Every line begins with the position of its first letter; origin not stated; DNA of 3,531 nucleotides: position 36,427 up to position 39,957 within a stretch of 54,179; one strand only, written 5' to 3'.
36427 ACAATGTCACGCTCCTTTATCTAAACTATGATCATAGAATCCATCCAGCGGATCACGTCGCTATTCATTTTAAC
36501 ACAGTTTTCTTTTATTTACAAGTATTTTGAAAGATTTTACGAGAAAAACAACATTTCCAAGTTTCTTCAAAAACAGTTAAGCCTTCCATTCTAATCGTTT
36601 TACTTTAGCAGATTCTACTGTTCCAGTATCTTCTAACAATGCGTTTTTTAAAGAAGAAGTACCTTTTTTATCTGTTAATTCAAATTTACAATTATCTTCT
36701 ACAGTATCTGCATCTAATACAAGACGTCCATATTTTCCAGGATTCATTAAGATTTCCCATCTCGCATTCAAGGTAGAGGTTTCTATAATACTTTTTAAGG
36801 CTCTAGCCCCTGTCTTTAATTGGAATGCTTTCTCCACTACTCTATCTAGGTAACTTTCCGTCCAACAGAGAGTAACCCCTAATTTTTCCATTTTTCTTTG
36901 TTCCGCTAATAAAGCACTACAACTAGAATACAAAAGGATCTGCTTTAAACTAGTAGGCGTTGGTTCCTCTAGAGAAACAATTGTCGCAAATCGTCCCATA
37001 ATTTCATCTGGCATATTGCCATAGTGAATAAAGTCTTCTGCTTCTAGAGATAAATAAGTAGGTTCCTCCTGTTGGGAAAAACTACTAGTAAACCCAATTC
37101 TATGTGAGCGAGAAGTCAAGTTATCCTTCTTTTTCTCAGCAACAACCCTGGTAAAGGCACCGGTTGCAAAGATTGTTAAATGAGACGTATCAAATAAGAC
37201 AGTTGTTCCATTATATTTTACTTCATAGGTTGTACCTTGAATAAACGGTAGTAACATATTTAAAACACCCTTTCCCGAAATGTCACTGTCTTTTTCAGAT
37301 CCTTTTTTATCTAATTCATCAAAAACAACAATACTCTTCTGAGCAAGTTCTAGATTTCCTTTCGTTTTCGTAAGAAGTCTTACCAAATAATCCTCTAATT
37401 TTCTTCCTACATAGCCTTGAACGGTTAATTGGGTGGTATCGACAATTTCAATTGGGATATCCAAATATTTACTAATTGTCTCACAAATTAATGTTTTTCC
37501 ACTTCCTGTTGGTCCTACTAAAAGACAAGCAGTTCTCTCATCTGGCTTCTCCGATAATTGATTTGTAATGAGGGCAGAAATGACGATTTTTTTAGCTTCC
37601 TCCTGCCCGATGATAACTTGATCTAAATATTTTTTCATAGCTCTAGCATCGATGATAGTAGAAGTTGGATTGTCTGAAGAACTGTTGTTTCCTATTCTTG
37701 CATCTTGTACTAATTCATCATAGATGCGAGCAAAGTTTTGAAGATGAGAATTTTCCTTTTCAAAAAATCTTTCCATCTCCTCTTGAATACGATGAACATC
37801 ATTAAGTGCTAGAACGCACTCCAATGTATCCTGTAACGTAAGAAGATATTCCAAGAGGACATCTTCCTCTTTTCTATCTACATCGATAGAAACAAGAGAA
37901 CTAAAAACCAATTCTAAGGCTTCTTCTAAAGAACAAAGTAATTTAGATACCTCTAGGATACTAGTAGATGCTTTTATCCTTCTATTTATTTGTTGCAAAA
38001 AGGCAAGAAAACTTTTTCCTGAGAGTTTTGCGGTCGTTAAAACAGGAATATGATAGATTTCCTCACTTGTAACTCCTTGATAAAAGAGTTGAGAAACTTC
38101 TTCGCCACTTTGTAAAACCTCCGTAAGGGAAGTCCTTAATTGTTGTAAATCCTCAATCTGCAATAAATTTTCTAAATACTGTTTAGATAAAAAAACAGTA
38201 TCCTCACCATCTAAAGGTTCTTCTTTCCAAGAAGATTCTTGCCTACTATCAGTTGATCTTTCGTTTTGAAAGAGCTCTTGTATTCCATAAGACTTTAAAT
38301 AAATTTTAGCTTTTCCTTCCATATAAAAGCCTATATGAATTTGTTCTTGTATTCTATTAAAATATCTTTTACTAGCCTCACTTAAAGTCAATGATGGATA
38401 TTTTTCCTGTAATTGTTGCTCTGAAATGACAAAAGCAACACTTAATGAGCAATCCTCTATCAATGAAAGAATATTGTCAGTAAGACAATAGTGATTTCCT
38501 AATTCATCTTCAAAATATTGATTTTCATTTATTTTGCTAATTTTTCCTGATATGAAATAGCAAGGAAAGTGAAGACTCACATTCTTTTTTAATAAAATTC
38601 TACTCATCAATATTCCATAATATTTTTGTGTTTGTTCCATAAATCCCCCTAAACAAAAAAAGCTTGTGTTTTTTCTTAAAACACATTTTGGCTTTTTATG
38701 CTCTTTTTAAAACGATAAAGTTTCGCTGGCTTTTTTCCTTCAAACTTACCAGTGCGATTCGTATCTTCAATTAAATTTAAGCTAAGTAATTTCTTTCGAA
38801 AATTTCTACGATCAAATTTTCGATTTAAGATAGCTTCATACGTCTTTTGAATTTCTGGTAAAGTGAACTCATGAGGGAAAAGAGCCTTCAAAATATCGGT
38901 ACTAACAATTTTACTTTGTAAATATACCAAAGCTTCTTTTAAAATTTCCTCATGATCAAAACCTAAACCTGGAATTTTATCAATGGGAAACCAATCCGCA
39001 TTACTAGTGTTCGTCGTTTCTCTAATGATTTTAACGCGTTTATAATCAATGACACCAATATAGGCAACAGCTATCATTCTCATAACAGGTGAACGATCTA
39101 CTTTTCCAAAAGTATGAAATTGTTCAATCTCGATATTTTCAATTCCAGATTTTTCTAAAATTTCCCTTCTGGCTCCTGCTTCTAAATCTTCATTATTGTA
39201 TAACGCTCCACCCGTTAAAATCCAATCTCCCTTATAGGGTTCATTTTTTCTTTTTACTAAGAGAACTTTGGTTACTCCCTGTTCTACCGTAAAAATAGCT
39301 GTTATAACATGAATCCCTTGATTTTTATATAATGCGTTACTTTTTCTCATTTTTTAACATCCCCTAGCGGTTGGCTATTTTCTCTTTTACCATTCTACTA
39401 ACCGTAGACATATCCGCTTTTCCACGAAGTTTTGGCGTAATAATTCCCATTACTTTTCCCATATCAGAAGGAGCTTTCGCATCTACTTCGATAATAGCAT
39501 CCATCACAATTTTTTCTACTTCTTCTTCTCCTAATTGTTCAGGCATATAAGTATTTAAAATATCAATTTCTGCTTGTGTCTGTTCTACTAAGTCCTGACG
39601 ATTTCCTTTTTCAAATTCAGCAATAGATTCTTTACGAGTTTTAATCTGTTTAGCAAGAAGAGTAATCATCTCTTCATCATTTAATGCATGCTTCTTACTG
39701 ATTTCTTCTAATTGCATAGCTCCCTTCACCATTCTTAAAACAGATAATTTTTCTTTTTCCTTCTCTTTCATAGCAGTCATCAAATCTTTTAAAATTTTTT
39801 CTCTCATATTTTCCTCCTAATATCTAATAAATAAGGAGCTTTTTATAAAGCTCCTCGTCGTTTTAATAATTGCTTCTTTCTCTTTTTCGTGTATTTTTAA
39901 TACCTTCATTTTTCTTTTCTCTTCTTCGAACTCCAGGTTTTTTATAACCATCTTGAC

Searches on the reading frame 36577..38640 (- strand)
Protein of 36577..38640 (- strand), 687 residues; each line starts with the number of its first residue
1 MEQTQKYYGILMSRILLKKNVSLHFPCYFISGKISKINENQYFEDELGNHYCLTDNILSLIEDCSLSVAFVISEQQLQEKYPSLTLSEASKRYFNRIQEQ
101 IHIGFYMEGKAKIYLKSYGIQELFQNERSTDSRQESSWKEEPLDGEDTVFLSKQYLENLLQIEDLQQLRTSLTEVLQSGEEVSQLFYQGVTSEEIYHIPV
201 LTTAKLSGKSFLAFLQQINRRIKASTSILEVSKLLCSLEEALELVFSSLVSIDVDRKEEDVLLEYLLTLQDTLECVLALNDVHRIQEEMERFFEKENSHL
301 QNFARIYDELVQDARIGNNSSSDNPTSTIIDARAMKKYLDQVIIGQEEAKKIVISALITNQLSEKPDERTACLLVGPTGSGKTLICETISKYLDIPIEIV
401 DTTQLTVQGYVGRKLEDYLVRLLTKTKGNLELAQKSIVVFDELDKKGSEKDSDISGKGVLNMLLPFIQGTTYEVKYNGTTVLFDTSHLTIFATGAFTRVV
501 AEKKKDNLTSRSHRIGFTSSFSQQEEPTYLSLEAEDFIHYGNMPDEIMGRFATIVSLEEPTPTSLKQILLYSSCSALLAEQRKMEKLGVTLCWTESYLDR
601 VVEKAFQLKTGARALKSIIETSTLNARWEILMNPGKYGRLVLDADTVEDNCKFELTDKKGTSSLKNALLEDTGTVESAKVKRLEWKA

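Call 7: search_protein_families(library=pfam, proteins=[window:36577-38640:-], max_evalue=0.1)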
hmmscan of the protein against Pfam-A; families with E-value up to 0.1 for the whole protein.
window:36577-38640:- (687 aa): 22 families
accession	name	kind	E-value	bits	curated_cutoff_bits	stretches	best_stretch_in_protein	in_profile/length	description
PF07724.20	AAA_2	-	3.4e-13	50.4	27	1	371-551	5-163/166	AAA domain (Cdc48 subfamily)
PF00004.35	AAA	-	1e-12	49.1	21.2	1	372-484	1-99/131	ATPase family associated with various cellular activities (AAA)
PF10431.15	ClpB_D2-small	-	5.1e-06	26.9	21.9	1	581-622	18-59/81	C-terminal, D2-small domain, of ClpB protein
PF06309.17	Torsin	-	7.9e-05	23.2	27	1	330-440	14-127/127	Torsin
PF00493.29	MCM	-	0.00095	18.8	23.3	1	335-454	18-141/224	MCM P-loop domain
PF13191.12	AAA_16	-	0.001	20.1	32.6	1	358-395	12-50/167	AAA ATPase domain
PF13401.12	AAA_22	-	0.0011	19.7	27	1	368-427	4-59/130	AAA domain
PF06068.19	TIP49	-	0.0016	18.1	23.8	1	331-397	14-80/347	TIP49 P-loop domain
PF07728.20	AAA_5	-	0.0028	18.1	22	1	373-447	3-79/139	AAA domain (dynein-related subfamily)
PF04851.21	ResIII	-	0.0071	16.7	22.5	1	353-407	15-67/164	Type III restriction enzyme, res subunit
PF13173.12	AAA_14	-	0.016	15.7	27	1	369-445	2-73/129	AAA domain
PF12775.13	AAA_7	-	0.017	15.1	25.8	1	368-394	32-58/181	P-loop containing dynein motor region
PF24883.2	NPHP3_N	-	0.029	15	24.8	0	363-394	16-47/164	Nephrocystin 3, N-terminal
PF05496.18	RuvB_N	-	0.032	14.4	27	0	343-406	9-70/159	Holliday junction DNA helicase RuvB P-loop domain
PF00270.35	DEAD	-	0.045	13.9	26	0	370-386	15-31/167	DEAD/DEAH box helicase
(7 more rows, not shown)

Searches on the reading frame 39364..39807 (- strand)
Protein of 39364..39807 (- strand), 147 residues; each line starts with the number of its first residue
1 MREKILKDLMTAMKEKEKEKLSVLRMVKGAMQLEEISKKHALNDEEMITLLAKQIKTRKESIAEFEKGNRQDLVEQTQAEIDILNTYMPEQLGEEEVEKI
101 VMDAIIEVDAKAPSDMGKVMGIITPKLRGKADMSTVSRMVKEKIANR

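Call 7: search_protein_families(library=pfam, proteins=[window:39364-39807:-], max_evalue=0.1)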
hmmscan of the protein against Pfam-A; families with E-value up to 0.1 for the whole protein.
window:39364-39807:- (147 aa): 1 family
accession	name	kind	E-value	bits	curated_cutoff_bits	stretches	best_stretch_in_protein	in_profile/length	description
PF09424.15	YqeY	-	6.9e-51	172.5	27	1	3-143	2-142/143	Yqey-like protein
